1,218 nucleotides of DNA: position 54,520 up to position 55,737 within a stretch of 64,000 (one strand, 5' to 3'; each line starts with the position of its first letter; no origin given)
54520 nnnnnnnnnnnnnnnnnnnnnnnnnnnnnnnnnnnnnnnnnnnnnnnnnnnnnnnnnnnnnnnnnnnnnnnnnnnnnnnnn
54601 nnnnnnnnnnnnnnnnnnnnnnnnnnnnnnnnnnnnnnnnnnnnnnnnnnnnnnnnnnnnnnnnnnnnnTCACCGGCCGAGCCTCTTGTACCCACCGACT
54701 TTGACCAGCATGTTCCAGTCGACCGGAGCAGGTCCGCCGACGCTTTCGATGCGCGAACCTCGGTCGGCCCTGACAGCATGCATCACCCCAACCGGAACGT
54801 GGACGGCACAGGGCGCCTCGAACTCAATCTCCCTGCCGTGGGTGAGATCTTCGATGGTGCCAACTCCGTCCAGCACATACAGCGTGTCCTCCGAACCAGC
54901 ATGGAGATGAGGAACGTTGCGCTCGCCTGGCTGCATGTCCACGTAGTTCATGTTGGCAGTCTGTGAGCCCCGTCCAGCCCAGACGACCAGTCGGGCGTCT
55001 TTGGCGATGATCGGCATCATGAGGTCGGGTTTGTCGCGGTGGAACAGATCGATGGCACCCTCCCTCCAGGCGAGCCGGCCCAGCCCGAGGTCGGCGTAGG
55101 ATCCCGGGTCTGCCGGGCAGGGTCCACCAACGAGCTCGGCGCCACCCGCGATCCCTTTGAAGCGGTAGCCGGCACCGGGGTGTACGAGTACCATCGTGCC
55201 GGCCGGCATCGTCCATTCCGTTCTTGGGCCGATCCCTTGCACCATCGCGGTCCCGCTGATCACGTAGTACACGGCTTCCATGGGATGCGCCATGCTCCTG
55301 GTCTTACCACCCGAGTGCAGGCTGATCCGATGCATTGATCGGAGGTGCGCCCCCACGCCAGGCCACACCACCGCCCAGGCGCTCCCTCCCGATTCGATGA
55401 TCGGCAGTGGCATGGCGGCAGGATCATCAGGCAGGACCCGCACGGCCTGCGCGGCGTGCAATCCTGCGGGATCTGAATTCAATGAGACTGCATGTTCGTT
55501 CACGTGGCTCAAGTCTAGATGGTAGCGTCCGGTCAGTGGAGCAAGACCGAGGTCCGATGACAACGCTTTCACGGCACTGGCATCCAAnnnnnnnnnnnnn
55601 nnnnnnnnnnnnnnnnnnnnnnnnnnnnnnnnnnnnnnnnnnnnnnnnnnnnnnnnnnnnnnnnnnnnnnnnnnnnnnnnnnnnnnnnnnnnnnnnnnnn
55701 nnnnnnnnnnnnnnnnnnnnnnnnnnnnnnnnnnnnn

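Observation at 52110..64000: Putative undescribed N-heterocycle (methylated purine/pyrimidine or nucleoside) catabolic cluster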

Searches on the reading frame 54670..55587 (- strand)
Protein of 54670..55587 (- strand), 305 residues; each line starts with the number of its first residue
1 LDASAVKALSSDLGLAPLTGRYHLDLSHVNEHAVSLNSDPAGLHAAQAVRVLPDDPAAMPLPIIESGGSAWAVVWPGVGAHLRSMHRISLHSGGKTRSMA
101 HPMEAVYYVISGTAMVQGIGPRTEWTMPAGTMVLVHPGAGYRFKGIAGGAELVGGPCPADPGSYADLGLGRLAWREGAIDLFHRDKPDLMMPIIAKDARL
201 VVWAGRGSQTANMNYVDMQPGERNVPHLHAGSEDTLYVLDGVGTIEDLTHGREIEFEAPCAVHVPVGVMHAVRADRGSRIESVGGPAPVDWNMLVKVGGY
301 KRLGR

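Call 3: search_protein_families(library=pfam, proteins=[window:54670-55587:-])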
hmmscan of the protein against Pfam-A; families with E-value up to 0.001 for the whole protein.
window:54670-55587:- (305 aa): 1 family
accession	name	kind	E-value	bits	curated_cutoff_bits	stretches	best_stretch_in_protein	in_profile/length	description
PF07883.17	Cupin_2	-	2e-15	56.7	27.2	2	215-275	2-59/70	Cupin domain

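Call 4: search_protein_families(library=ncbifam, proteins=[window:54670-55587:-])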
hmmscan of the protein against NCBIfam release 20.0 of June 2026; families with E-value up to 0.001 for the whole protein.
window:54670-55587:- (305 aa): 2 families
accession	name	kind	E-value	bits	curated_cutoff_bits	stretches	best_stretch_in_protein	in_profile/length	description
NF049940.1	MandnitrLy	equivalog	7.7e-05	22.5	140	0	208-270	32-92/130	(R)-mandelonitrile lyase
TIGR03214.2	ura-cupin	equivalog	0.0005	19.6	200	0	67-145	32-111/249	(S)-ureidoglycine aminohydrolase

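Call 29: search_solved_structures(query=window:54670-55587:-, max_evalue=0.01)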
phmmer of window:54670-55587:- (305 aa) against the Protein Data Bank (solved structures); distinct sequences matched with E-value up to 0.01: 3.
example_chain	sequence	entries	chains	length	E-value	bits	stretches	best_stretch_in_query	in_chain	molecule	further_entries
1y3t_A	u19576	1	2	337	0.0023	20.2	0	220-276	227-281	Hypothetical protein yxaG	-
2h0v_A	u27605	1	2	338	0.0023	20.2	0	220-276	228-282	Quercetin 2,3-dioxygenase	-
8hfb_A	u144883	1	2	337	0.0088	18.3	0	220-276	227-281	Quercetin 2,3-dioxygenase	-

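Call 68: find_homologous_proteins(query=window:54670-55503:-, max_evalue=1e-10)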
Query window:54670-55503:- (277 aa): 420 proteins with E <= 1e-10 among 2472 candidates; the best 120 are listed.
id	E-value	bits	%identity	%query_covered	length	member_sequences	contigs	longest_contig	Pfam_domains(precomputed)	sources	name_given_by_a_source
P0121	1.3e-140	486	77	100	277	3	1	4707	PF07883.18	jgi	-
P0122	6.5e-137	473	74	100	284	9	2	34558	PF07883.18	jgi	jgi:quercetin dioxygenase-like cupin family protein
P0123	1.1e-133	463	100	73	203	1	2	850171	PF07883.18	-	-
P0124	8.9e-124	430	73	95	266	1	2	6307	PF07883.18,PF12973.14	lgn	-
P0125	1.5e-119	416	67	100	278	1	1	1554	PF07883.18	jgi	jgi:quercetin dioxygenase-like cupin family protein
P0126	6.8e-117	408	88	73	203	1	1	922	PF07883.18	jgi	jgi:mannose-6-phosphate isomerase-like protein (cupin superfamily)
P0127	5.3e-116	405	64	100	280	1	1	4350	PF07883.18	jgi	jgi:quercetin dioxygenase-like cupin family protein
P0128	2.9e-114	399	69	94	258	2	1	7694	PF07883.18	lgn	-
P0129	6.3e-114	398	77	80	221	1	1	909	PF07883.18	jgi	jgi:quercetin dioxygenase-like cupin family protein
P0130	5.4e-97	342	73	73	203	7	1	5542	PF07883.18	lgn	-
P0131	8.4e-88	312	58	90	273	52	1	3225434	PF07883.18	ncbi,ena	-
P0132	1.0e-86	309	58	90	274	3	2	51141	PF07883.18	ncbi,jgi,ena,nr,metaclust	ncbi:MAG: cupin domain-containing protein [bacterium]|nr:cupin domain-containing protein [bacterium]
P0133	3.0e-84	301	56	89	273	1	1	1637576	PF07883.18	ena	-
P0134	1.6e-83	298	57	90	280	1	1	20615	PF07883.18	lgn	-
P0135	2.2e-82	294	55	90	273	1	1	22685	PF07883.18,PF00190.29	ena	-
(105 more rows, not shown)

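Call 75: predict_structure(alignment_id=A2)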
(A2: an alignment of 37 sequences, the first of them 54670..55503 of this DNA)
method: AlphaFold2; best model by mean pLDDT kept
length: 277 residues; sequences in the alignment: 37
mean_pLDDT: 90.5   pTM: 0.89
mean pLDDT of the five models: 90.5, 89.7, 89.2, 88.4, 88.3
residues with pLDDT >= 90: 224; 70-90: 22; 50-70: 17; < 50: 14
segments of 3 or more residues with pLDDT < 50: 1-11
pLDDT, mean of each block of 10 residues (from residue 1): 43 71 97 96 96 95 97 95 97 85 96 94 97 75 61 96 96 92 96 97 96 99 98 98 98 97 91 82
secondary structure, 60 per line:
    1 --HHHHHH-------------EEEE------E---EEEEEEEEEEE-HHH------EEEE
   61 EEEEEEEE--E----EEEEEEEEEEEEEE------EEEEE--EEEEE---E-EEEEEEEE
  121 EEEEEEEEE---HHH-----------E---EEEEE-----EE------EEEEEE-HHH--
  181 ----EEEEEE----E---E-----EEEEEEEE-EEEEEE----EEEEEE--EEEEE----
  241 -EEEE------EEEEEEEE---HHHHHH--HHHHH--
elements in order: H3-8 E22-25 E36-46 E57-68 E76-89 E96-100 E103-107 E113-129 E151-155 E169-174 E185-190 E205-212 E214-219 E224-229 E232-236 E242-245 E252-259 H263-268 H271-275

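Call 77: fold_search(model_id=the predicted structure, library=pdb)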
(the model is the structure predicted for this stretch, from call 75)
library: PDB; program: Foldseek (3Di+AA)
matches with E <= 10: 1943; with E <= 0.001: 485
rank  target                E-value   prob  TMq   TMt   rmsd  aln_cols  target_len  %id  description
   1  6ufi                  4.8e-14  1.00  0.67  0.50   6.4       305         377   13  W96Y Oxalate Decarboxylase (Bacillus subtilis) (released 2020-09-30)
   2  1uw8                  5.9e-14  1.00  0.65  0.49   8.2       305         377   13  CRYSTAL STRUCTURE OF OXALATE DECARBOXYLASE (released 2004-02-19)
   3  6l9i_A                6.2e-14  1.00  0.66  0.55   9.1       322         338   14  Crystal Structure of Lactobacillus farciminis Oxalate Decarboxylase Formate Complex (released 2021-01-20)
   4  4met_A                6.5e-14  1.00  0.66  0.50   7.7       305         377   13  Assigning the EPR Fine Structure Parameters of the Mn(II) Centers in Bacillus subtilis Oxalate Decarboxylase by Site-D (released 2014-03-05)
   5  2uya                  1.7e-13  1.00  0.66  0.50   7.8       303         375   13  DEL162-163 mutant of Bacillus subtilis Oxalate Decarboxylase OxdC (released 2007-08-21)
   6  2uyb                  1.7e-13  1.00  0.66  0.50   6.4       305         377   13  S161A mutant of Bacillus subtilis Oxalate Decarboxylase OxdC (released 2007-08-21)
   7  5vg3_A                2.2e-13  1.00  0.67  0.50   6.3       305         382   14  Structure of Oxalate Decarboxylase from Bacillus subtilis at pH 4.6 (released 2017-10-18)
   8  2uy9                  2.4e-13  1.00  0.65  0.49   8.3       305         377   13  E162A mutant of Bacillus subtilis Oxalate Decarboxylase OxdC (released 2007-08-21)
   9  2h0v_A                2.5e-13  1.00  0.60  0.50   9.6       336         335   14  Crystal structure of a putative quercetin 2,3-dioxygenase (yxag, bsu39980) from bacillus subtilis at 2.60 A resolution (released 2006-05-30)
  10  2v09                  2.8e-13  1.00  0.66  0.50   7.5       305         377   13  SENS161-164DSSN mutant of Bacillus subtilis Oxalate Decarboxylase OxdC (released 2007-10-30)
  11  5vg3_B                3.8e-13  1.00  0.66  0.50   6.4       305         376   14  Structure of Oxalate Decarboxylase from Bacillus subtilis at pH 4.6 (released 2017-10-18)
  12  6tzp                  4.3e-13  1.00  0.66  0.50   7.1       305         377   13  W96F Oxalate Decarboxylase (B. subtilis) (released 2021-02-17)
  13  2vqa_A                4.5e-13  1.00  0.64  0.51  10.8       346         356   16  Protein-folding location can regulate Mn versus Cu- or Zn-binding. Crystal Structure of MncA. (released 2008-10-28)
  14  2vqa_C                4.7e-13  1.00  0.63  0.51  10.6       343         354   16  Protein-folding location can regulate Mn versus Cu- or Zn-binding. Crystal Structure of MncA. (released 2008-10-28)
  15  1y3t_A                5.3e-13  1.00  0.66  0.57   5.6       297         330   16  Crystal structure of YxaG, a dioxygenase from Bacillus subtilis (released 2005-01-18)
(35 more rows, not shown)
